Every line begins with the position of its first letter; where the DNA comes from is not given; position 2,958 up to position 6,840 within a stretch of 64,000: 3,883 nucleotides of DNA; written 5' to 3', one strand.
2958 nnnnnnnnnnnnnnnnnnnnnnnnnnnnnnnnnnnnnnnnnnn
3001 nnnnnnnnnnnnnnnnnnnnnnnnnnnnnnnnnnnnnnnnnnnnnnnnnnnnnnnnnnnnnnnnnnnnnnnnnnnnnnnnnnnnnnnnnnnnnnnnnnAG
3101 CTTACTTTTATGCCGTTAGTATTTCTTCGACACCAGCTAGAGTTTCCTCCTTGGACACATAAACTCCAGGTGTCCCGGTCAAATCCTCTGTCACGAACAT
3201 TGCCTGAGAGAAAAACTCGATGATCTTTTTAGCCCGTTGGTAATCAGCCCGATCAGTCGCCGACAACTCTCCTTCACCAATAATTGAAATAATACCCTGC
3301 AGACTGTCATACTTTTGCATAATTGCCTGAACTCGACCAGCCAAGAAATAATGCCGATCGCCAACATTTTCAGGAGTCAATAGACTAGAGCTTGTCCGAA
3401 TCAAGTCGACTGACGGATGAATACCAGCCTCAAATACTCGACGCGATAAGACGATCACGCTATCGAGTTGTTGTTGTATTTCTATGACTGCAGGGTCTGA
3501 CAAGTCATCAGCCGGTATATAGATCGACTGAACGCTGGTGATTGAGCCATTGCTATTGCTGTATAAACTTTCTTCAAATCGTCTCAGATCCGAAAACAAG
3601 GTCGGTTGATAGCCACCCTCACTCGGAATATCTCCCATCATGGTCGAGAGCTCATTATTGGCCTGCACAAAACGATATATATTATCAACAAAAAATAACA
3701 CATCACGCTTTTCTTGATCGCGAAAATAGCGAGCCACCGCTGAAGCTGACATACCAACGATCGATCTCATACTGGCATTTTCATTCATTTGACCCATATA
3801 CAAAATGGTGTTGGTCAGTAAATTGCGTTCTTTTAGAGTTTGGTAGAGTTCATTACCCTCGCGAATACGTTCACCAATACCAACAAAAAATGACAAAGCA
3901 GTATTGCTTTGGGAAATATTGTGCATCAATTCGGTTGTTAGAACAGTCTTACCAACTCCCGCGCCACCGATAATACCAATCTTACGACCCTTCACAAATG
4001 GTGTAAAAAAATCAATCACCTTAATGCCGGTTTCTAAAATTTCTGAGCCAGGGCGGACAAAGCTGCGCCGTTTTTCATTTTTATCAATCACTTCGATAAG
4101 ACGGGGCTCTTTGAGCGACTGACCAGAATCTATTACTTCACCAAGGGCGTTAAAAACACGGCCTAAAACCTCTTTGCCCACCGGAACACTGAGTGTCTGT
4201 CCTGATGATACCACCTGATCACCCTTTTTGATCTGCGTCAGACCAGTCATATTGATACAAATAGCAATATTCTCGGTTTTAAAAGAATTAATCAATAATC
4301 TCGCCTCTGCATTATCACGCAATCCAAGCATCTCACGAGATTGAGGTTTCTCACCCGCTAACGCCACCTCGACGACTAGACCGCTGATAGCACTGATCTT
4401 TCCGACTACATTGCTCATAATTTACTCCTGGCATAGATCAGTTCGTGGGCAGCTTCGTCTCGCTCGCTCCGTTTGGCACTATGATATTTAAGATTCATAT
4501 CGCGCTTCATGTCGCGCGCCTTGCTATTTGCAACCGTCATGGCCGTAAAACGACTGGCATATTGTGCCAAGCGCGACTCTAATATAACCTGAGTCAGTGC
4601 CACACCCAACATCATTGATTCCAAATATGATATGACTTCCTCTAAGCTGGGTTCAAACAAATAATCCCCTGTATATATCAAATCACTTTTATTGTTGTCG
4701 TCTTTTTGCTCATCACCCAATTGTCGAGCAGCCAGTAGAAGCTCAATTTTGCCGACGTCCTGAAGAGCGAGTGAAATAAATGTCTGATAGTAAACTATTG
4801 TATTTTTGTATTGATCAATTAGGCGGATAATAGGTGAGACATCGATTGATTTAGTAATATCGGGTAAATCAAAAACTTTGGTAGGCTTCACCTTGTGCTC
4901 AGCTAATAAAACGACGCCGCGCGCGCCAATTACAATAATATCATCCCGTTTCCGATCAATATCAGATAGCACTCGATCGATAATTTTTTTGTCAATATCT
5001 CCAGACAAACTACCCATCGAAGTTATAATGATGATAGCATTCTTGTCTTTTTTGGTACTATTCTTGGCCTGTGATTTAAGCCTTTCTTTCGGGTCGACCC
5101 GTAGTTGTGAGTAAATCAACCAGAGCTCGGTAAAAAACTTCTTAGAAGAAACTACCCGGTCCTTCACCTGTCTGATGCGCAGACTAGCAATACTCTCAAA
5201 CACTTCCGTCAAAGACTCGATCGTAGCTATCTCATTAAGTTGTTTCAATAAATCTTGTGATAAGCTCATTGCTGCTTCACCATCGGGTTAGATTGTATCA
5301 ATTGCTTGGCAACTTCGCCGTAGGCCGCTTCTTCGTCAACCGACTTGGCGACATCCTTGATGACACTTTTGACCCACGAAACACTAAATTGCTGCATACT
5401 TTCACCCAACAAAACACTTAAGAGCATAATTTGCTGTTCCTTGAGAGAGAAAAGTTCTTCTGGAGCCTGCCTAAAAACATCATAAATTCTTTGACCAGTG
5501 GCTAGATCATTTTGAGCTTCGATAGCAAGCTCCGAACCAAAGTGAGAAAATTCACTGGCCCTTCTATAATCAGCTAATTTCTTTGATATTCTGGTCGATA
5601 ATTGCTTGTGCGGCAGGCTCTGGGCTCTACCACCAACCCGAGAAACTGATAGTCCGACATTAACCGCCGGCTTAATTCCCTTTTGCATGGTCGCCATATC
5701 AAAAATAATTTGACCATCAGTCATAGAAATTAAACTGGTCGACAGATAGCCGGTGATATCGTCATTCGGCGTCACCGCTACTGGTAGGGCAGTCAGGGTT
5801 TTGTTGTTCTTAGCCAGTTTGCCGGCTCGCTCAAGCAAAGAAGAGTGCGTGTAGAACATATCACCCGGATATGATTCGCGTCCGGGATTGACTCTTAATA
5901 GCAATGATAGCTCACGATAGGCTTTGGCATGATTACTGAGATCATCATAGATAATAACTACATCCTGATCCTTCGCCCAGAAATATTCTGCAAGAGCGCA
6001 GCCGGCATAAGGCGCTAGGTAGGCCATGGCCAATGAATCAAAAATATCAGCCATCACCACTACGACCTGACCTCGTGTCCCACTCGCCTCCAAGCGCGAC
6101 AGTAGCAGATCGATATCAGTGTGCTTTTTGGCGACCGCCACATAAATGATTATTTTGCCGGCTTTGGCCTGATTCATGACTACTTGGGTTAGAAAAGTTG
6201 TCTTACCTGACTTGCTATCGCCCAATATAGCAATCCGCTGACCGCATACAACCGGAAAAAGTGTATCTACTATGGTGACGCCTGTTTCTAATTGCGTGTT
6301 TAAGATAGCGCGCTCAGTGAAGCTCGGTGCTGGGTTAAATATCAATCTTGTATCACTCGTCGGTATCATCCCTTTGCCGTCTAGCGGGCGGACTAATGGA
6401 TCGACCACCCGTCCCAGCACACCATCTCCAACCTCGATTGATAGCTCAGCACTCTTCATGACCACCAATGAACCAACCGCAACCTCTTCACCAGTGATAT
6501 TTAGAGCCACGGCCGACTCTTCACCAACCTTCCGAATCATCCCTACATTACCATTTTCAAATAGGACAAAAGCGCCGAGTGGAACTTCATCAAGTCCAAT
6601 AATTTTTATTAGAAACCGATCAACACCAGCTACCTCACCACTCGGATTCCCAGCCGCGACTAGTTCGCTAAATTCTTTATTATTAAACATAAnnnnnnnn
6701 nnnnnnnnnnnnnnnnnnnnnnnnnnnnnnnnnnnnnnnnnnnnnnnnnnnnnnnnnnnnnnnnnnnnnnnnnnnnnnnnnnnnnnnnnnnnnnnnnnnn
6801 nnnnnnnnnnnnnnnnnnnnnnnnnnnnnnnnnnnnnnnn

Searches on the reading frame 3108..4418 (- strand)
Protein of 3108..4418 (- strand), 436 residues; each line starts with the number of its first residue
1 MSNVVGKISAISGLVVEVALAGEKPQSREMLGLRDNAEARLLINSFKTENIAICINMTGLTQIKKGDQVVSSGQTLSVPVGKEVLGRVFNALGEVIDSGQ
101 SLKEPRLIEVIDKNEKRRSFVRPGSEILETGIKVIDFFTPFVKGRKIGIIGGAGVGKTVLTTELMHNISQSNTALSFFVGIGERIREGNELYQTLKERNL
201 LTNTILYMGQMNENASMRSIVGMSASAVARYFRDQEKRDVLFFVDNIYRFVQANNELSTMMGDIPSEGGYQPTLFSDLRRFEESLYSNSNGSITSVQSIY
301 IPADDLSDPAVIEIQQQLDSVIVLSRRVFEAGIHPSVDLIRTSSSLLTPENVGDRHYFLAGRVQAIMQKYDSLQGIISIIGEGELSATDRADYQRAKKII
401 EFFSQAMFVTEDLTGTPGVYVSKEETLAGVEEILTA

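Call 62: search_protein_families(library=pfam, proteins=[window:3108-4418:-], max_evalue=0.001)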
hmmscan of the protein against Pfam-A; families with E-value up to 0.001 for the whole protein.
window:3108-4418:- (436 aa): 2 families
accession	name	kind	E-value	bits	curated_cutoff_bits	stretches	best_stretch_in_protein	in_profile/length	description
PF00006.31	ATP-synt_ab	-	3.3e-60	203.8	29.5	1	131-344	1-213/213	ATP synthase alpha/beta family, nucleotide-binding domain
PF22919.1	ATP-synt_VA_C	-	1.7e-09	38.1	24.7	1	349-414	5-71/101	C-terminal domain of V and A type ATP synthase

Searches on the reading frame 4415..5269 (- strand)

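Call 62: search_protein_families(library=pfam, proteins=[window:4415-5269:-], max_evalue=0.001)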
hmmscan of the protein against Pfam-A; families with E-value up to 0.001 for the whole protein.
window:4415-5269:- (284 aa): 1 family
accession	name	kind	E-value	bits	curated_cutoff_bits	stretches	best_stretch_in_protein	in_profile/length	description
PF00231.24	ATP-synt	-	5.5e-29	102.2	39.9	1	6-267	4-268/285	ATP synthase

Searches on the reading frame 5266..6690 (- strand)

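Call 62: search_protein_families(library=pfam, proteins=[window:5266-6690:-], max_evalue=0.001)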
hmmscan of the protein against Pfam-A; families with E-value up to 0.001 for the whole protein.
window:5266-6690:- (474 aa): 3 families
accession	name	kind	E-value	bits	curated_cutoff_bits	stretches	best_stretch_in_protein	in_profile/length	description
PF00006.31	ATP-synt_ab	-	1.2e-63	215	29.5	1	137-350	1-213/213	ATP synthase alpha/beta family, nucleotide-binding domain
PF00306.32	ATP-synt_ab_C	-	2.5e-12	47.7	27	1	361-467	5-108/126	ATP synthase alpha/beta chain, C terminal domain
PF06745.19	ATPase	-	0.00049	20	26.6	1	135-193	2-63/231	KaiC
